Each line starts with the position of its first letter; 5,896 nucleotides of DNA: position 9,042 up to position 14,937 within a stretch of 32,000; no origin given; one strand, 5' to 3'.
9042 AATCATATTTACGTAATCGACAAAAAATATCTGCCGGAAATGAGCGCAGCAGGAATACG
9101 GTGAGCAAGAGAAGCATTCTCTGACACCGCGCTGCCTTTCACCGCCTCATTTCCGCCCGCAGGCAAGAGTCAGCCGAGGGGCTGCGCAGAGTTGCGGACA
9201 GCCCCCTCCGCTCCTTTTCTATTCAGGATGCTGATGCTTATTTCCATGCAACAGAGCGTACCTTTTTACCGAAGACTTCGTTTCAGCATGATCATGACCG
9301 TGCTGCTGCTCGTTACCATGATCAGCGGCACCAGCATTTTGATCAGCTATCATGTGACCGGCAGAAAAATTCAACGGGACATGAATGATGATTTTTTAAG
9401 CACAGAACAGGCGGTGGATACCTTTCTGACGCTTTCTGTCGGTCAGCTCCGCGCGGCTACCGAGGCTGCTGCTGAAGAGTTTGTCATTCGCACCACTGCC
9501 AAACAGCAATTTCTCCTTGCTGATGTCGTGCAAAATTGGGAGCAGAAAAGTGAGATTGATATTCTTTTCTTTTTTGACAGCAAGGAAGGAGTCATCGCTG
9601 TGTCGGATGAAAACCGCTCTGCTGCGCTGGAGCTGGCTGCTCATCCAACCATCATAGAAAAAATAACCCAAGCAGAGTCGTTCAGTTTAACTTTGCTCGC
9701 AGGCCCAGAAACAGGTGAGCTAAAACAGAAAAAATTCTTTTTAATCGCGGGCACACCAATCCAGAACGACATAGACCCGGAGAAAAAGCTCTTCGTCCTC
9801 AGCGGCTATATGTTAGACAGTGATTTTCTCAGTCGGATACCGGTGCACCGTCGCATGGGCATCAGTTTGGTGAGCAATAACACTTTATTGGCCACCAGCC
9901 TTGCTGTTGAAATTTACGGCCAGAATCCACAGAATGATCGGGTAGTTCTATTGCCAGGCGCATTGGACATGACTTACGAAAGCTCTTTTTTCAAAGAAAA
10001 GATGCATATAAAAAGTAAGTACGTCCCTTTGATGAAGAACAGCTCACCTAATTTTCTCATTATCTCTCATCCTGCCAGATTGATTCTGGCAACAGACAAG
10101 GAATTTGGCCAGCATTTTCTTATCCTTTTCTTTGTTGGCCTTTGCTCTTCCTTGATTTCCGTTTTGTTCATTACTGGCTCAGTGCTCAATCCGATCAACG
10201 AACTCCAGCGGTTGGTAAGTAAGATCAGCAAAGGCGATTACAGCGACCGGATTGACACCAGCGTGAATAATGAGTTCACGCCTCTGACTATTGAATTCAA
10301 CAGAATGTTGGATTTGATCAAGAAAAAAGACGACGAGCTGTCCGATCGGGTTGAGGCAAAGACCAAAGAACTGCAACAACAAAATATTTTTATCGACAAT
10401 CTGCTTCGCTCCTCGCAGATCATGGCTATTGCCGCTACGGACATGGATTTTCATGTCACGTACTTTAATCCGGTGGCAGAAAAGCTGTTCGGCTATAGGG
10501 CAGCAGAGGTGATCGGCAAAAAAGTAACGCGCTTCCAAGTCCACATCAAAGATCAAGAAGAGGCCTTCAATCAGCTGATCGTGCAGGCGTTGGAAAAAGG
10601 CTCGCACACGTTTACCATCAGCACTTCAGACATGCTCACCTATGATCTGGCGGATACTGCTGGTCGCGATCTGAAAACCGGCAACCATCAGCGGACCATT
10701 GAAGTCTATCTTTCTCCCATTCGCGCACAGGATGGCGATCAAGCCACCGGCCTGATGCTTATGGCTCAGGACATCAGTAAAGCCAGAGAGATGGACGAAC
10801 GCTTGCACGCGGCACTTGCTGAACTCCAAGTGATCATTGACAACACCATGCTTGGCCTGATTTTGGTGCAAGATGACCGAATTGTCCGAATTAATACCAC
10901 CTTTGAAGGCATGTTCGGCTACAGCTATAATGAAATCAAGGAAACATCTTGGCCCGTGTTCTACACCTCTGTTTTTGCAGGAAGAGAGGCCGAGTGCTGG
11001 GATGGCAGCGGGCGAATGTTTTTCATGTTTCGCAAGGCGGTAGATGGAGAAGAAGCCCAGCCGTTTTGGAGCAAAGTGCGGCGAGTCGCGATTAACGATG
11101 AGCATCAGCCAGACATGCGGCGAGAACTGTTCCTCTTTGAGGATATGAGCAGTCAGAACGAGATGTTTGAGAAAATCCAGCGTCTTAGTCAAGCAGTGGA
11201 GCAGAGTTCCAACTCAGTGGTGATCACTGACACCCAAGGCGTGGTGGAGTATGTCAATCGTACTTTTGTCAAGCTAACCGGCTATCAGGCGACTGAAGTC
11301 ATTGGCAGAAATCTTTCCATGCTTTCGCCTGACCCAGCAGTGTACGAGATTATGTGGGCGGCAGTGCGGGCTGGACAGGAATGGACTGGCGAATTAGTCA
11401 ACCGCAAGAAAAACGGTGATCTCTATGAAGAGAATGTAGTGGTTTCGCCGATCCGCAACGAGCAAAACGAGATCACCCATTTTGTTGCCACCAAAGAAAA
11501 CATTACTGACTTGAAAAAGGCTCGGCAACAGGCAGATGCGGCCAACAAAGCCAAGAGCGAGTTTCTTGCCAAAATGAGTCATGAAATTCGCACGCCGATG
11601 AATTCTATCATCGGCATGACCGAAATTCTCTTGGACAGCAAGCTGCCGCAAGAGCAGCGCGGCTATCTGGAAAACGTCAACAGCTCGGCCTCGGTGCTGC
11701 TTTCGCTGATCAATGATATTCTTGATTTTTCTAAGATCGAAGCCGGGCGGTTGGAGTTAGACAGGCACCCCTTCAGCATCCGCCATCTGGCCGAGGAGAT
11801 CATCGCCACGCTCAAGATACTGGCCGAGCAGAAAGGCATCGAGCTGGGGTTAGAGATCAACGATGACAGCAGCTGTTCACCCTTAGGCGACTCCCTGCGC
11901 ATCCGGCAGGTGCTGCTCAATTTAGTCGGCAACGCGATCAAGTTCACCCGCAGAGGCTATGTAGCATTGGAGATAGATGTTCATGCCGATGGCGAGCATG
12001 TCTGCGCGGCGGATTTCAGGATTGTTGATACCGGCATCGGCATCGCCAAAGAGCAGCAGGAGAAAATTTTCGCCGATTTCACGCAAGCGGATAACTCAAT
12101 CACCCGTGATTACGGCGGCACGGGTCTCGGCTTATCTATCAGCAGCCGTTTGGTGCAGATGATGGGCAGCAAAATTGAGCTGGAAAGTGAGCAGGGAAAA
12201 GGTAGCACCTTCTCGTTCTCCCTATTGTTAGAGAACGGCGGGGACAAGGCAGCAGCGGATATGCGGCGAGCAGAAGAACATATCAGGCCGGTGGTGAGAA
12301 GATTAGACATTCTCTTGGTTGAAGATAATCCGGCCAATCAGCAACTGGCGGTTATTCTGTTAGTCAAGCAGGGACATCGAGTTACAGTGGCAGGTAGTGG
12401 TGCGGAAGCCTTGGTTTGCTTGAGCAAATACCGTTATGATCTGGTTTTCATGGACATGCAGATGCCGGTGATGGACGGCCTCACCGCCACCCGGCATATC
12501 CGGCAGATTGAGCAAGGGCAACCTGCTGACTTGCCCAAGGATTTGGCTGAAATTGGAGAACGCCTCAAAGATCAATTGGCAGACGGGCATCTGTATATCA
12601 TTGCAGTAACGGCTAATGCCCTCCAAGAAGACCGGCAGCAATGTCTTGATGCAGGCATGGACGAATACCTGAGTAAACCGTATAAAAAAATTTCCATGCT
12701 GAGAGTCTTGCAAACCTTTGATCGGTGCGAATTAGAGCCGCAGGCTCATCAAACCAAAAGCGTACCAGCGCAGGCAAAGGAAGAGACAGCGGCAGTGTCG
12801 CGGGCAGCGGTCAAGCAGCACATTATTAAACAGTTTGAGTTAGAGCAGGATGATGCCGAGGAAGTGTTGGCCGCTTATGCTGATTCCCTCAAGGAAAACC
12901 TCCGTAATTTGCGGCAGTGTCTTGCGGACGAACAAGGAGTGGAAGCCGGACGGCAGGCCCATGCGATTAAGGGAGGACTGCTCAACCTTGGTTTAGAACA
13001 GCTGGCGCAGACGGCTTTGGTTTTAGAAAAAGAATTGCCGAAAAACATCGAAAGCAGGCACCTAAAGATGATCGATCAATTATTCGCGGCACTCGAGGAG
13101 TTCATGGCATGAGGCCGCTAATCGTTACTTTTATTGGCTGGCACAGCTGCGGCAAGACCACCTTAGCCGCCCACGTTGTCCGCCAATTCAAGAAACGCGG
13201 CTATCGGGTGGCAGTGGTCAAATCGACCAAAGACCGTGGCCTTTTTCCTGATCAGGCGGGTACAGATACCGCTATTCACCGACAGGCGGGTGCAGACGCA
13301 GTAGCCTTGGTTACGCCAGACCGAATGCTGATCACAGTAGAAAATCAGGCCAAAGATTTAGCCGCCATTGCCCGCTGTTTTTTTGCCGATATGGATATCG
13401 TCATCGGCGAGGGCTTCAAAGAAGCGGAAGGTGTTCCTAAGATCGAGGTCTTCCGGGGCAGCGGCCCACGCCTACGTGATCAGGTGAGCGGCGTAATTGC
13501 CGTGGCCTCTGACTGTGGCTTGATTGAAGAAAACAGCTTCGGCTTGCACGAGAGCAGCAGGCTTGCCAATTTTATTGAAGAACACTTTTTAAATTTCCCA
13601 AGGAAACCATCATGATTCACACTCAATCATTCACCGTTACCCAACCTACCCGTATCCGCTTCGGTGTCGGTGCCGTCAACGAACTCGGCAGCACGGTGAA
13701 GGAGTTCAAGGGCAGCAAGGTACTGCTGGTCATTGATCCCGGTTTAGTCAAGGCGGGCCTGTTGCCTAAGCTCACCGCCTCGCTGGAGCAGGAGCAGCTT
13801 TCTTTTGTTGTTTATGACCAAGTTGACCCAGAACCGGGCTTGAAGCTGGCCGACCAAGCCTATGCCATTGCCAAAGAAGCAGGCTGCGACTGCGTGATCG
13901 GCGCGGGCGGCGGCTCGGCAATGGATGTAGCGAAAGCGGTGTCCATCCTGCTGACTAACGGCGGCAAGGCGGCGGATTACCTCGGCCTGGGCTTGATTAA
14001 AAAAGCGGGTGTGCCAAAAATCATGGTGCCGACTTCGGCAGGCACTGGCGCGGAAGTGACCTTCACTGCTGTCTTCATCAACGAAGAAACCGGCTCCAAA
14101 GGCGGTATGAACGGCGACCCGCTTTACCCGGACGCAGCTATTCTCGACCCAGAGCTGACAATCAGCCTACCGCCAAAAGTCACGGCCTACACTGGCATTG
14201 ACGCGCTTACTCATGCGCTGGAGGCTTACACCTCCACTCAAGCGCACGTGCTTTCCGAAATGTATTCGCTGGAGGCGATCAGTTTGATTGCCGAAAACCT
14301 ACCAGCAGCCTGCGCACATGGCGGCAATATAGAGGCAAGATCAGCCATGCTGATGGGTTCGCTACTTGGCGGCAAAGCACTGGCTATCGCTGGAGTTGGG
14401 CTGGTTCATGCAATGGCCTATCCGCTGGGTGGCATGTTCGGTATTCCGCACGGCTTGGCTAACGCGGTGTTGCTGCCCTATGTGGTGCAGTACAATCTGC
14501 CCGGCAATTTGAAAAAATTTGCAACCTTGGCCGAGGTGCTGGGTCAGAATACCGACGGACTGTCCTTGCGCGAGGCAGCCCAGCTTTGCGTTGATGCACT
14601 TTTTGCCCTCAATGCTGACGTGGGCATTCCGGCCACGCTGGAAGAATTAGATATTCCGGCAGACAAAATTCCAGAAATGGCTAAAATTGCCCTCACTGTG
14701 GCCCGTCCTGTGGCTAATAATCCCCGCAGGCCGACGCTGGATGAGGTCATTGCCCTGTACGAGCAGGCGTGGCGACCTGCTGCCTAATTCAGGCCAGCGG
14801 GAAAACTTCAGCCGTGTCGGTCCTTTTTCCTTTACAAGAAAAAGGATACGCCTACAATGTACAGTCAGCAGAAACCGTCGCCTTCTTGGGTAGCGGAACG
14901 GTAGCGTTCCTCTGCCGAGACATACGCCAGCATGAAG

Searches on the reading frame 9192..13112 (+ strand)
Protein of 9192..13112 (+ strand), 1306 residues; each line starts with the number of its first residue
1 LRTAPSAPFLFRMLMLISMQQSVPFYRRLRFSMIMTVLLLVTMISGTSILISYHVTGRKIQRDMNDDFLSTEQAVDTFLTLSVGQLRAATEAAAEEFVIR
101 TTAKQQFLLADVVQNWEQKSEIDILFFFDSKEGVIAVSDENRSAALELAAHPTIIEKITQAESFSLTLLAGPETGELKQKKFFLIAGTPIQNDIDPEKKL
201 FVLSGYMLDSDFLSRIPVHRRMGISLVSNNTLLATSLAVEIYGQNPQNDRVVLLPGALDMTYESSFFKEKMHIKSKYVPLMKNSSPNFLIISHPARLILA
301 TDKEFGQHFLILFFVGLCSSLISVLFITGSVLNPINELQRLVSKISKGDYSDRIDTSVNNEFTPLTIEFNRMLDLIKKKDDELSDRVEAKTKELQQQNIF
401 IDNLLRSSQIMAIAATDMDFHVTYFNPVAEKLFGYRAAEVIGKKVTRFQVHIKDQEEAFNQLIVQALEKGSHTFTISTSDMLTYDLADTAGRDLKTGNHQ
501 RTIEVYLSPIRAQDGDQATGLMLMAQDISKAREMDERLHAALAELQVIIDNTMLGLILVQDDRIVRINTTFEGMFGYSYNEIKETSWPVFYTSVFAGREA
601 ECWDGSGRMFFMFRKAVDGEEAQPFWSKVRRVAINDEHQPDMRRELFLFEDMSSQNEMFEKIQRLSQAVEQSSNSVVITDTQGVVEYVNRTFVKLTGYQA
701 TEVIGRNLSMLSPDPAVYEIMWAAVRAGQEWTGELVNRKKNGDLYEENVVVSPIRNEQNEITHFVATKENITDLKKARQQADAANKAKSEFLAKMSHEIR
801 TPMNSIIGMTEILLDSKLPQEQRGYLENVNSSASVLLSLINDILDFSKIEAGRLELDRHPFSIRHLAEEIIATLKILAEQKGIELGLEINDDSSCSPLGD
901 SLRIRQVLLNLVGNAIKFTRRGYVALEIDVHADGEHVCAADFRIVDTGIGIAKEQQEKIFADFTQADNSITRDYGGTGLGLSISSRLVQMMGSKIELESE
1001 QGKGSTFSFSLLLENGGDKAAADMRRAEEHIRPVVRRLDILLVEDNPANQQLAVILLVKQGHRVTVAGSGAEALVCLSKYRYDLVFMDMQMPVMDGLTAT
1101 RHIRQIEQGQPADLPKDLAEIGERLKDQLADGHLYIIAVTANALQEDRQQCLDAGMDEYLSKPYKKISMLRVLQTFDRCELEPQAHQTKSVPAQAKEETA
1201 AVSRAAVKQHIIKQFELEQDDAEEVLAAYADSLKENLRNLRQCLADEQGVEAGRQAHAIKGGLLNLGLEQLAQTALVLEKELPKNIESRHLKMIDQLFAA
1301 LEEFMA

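Call 8: search_protein_families(library=pfam, proteins=[window:9192-13112:+], max_evalue=0.01)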
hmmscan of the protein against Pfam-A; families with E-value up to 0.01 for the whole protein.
window:9192-13112:+ (1306 aa): 14 families
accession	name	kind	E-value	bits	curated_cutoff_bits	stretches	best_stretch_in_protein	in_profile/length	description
PF13426.13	PAS_9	-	8e-36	122.9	27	3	674-773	2-103/103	PAS domain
PF00989.32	PAS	-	3.8e-32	111.1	22.6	2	664-767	2-109/113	PAS fold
PF02518.31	HATPase_c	-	3.4e-27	95.5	26.4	1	899-1014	1-110/111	Histidine kinase-, DNA gyrase B-, and HSP90-like ATPase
PF00072.30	Response_reg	-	1.3e-22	80.5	30.2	2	1040-1108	1-69/111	Response regulator receiver domain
PF00512.31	HisKA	-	1.5e-22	79.9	26.9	1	787-852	1-66/66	His Kinase A (phospho-acceptor) domain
PF08448.16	PAS_4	-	5.5e-22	78.5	23.1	2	411-532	6-109/110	PAS fold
PF13188.13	PAS_8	-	2.4e-18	65.8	21.8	3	663-714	1-53/65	PAS domain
PF08447.18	PAS_3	-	5e-13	49.6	25.6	1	687-767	3-88/89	PAS fold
PF00672.30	HAMP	-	5.3e-09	36.7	25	1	326-374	1-49/53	HAMP domain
PF01627.28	Hpt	-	7.4e-08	33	24.6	1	1224-1302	1-75/84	Hpt domain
PF13596.12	PAS_10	-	1.2e-05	26.4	22.1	1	401-528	1-105/106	PAS domain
PF18947.5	HAMP_2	-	0.00014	22.2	24.3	1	330-377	19-66/67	HAMP domain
PF24820.1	Diguanyl_cycl_sensor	-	0.00092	19.6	28.1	0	670-709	3-42/109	Diguanylate cyclase-like sensor domain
PF05133.19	SPP1_portal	-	0.0088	15.5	25.5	0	731-813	158-239/416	Phage portal protein, SPP1 Gp6-like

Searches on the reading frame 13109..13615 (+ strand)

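Call 8: search_protein_families(library=pfam, proteins=[window:13109-13615:+], max_evalue=0.01)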
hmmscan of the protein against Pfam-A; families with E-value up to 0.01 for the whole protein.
window:13109-13615:+ (168 aa): 4 families
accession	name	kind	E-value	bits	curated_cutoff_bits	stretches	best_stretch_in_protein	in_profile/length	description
PF03205.20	MobB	-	2.3e-30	105.7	26.6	1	5-135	1-133/133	Molybdopterin guanine dinucleotide synthesis protein B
PF01656.29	CbiA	-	3.4e-05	24.2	25.4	1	14-42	10-38/125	CobQ/CobB/MinD/ParA nucleotide binding domain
PF20720.3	nSTAND3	-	0.0019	18.4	27.2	1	6-42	20-56/155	Novel STAND NTPase 3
PF13399.11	LytR_C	-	0.0044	18.4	22.2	1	14-103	10-86/86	LytR cell envelope-related transcriptional attenuator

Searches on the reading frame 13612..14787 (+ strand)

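Call 8: search_protein_families(library=pfam, proteins=[window:13612-14787:+], max_evalue=0.01)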
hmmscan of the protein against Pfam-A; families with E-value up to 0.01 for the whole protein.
window:13612-14787:+ (391 aa): 3 families
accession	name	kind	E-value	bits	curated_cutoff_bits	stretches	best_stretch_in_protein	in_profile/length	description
PF25137.1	ADH_Fe_C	-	1.7e-56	191.4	27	1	191-387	1-194/194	Fe-containing alcohol dehydrogenase family, C-terminal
PF00465.25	Fe-ADH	-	9.6e-51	172.2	31.3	1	12-180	1-168/168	Iron-containing alcohol dehydrogenase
PF13685.12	Fe-ADH_2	-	1.3e-10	41.9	28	1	17-113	2-96/149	Iron-containing alcohol dehydrogenase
